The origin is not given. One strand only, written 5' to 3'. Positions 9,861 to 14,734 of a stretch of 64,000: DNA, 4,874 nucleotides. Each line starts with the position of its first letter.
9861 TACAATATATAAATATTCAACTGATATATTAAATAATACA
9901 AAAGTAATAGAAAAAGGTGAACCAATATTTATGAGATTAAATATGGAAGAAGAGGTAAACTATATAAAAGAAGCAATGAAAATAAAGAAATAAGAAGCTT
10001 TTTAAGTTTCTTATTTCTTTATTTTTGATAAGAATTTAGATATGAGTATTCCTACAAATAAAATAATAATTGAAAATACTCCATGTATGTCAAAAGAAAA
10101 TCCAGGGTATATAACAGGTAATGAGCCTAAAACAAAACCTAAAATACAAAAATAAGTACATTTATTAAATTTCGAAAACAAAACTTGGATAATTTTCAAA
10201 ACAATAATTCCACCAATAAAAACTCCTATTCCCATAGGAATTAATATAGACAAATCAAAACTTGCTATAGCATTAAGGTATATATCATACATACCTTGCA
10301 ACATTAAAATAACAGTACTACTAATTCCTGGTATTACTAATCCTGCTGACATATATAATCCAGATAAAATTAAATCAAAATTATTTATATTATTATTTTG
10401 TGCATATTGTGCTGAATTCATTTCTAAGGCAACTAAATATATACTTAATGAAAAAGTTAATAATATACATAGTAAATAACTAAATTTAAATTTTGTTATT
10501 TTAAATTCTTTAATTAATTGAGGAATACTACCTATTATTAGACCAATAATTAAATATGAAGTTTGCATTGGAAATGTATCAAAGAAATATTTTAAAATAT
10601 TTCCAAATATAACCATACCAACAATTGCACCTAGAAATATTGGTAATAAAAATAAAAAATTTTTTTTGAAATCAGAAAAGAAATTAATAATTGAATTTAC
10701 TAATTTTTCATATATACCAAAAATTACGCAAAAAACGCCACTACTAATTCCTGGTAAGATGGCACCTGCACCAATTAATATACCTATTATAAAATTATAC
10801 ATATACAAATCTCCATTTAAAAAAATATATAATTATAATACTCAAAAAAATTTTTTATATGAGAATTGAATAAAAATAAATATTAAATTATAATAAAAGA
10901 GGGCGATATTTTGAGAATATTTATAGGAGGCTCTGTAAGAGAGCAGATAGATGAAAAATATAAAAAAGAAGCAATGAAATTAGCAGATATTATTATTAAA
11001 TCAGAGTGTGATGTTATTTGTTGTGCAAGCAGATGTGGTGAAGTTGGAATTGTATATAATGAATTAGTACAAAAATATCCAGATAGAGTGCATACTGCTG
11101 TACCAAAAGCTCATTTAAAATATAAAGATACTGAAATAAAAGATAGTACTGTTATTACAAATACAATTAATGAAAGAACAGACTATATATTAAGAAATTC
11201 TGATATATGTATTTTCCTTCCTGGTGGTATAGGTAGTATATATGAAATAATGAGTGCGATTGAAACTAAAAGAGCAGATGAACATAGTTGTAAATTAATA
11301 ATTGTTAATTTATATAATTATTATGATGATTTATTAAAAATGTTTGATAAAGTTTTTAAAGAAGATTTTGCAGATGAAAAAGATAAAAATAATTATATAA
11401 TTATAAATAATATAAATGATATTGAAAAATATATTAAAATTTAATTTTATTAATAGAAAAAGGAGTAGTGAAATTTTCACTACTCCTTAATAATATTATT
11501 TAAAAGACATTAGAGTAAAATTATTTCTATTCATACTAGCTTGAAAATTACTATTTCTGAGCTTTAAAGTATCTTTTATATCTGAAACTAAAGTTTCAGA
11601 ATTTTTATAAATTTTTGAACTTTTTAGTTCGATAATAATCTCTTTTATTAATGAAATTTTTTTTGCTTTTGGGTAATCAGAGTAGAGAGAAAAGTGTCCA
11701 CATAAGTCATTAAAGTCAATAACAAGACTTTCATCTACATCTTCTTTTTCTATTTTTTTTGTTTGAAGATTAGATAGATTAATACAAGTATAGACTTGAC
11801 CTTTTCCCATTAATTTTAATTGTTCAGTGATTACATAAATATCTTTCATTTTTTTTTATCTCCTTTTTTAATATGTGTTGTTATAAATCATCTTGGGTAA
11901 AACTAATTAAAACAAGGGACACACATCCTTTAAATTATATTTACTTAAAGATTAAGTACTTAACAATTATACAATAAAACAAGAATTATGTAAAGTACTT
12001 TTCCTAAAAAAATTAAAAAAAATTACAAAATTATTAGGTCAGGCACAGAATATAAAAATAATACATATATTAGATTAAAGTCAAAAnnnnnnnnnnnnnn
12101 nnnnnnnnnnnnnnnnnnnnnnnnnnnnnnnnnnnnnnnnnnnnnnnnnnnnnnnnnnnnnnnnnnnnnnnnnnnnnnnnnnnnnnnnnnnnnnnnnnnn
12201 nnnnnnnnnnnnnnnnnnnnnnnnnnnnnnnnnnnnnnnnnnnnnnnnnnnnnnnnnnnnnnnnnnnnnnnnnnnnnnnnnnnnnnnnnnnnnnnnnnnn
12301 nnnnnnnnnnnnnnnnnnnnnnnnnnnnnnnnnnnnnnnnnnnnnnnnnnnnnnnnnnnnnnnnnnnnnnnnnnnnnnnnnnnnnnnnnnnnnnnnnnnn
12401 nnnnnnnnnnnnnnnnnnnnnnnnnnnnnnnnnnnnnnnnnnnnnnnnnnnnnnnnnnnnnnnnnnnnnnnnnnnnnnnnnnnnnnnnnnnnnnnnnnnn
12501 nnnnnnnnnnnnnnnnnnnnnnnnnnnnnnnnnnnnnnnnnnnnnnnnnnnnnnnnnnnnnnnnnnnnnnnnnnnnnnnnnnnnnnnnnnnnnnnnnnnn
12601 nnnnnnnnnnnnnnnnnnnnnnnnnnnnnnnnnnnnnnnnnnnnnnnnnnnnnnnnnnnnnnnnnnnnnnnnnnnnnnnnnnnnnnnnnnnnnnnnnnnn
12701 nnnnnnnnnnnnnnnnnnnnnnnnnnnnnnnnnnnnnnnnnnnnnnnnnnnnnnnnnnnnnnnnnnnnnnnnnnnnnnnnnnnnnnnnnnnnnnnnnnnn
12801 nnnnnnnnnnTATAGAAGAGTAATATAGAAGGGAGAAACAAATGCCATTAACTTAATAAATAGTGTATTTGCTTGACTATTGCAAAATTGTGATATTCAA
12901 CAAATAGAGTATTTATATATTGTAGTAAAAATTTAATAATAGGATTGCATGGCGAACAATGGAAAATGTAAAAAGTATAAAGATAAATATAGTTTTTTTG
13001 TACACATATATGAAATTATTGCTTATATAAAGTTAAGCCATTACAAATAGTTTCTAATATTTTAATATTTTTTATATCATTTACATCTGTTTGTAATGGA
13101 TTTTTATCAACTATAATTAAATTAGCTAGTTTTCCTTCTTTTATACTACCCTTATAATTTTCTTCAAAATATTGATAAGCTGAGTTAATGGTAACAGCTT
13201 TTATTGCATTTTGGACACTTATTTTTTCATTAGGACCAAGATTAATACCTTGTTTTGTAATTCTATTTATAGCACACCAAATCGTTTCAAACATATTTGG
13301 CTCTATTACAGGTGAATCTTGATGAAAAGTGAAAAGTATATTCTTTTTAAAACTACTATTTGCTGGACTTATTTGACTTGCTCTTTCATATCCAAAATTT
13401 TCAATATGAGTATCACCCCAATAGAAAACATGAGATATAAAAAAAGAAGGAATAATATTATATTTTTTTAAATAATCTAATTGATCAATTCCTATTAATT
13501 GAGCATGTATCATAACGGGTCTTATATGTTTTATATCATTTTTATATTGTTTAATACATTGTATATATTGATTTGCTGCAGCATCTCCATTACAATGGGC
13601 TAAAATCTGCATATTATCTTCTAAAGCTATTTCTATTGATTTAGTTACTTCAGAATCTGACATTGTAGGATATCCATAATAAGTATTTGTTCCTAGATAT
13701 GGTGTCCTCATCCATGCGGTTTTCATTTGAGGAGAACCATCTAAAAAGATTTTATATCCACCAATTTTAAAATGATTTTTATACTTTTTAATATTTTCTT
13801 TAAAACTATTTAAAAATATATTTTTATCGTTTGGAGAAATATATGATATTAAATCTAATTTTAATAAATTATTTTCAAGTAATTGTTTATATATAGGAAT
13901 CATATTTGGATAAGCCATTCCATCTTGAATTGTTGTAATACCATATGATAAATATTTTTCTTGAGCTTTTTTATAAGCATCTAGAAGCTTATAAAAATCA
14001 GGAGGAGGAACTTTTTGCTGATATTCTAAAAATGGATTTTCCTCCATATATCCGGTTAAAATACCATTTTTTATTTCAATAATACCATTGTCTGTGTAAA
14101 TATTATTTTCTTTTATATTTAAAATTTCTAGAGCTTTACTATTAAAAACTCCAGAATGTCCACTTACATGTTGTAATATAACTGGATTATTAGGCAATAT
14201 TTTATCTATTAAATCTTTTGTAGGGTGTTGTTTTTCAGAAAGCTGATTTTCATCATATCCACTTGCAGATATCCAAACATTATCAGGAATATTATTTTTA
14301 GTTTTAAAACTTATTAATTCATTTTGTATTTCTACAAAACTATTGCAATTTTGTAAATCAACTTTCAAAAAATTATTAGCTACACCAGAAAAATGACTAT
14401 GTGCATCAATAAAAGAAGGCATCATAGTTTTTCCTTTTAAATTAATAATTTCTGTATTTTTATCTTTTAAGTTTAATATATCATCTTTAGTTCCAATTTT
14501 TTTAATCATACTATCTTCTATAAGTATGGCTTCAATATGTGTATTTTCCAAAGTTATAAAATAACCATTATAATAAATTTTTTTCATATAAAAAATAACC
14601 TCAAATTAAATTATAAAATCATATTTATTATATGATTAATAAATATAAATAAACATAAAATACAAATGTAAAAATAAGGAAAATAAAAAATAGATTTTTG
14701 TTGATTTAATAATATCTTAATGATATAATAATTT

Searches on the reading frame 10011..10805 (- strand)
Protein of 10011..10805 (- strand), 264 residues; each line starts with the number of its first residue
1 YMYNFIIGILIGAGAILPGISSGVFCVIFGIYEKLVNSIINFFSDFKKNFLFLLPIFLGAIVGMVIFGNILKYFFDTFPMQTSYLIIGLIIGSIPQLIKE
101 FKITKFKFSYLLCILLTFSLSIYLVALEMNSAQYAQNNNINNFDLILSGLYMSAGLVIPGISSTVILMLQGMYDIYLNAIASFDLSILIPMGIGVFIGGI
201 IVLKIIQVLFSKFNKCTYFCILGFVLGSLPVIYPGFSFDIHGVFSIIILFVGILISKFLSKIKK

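Call 60: search_protein_families(library=pfam, proteins=[window:10011-10805:-], max_evalue=0.00001)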
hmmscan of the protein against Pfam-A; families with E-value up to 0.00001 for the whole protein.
window:10011-10805:- (264 aa): 1 family
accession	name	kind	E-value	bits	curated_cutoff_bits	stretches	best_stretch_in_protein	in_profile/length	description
PF04018.18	VCA0040-like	-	2.8e-38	132.3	26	1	11-235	1-231/246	Undecaprenyl phosphate translocase-like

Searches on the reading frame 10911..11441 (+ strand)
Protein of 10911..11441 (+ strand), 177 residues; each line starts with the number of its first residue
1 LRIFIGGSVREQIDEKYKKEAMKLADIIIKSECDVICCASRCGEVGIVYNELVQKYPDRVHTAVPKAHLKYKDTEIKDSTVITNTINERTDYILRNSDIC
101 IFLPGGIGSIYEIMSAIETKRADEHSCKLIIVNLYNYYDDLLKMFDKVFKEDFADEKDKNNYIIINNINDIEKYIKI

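Call 60: search_protein_families(library=pfam, proteins=[window:10911-11441:+], max_evalue=0.00001)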
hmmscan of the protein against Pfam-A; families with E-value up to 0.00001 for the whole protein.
window:10911-11441:+ (177 aa): 1 family
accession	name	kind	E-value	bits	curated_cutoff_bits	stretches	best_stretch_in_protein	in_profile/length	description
PF03641.19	Lysine_decarbox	-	1.4e-15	58.1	27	1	65-172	20-128/131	Possible lysine decarboxylase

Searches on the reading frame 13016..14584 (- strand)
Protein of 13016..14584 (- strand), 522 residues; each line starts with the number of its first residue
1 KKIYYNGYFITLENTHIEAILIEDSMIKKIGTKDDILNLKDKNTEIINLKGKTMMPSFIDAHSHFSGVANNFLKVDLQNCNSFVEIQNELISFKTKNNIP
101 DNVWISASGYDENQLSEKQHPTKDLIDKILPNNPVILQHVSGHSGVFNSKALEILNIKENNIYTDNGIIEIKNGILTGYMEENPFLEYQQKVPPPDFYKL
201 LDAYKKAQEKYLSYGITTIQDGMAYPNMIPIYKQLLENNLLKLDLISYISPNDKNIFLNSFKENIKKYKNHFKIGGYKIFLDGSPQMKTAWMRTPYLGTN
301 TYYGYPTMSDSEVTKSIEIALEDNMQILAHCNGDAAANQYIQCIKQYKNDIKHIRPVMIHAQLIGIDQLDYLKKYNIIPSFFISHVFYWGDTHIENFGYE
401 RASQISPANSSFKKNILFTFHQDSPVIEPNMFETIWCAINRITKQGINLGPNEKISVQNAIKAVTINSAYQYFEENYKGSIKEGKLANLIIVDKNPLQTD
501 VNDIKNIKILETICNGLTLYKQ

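Call 60: search_protein_families(library=pfam, proteins=[window:13016-14584:-], max_evalue=0.00001)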
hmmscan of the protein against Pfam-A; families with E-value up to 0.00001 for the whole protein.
window:13016-14584:- (522 aa): 2 families
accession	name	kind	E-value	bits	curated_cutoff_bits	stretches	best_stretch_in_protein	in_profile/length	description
PF07969.17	Amidohydro_3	-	2.4e-81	275.1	29.7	1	45-519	1-471/472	Amidohydrolase family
PF01979.26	Amidohydro_1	-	2.4e-16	60.4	25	1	305-516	129-342/345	Amidohydrolase family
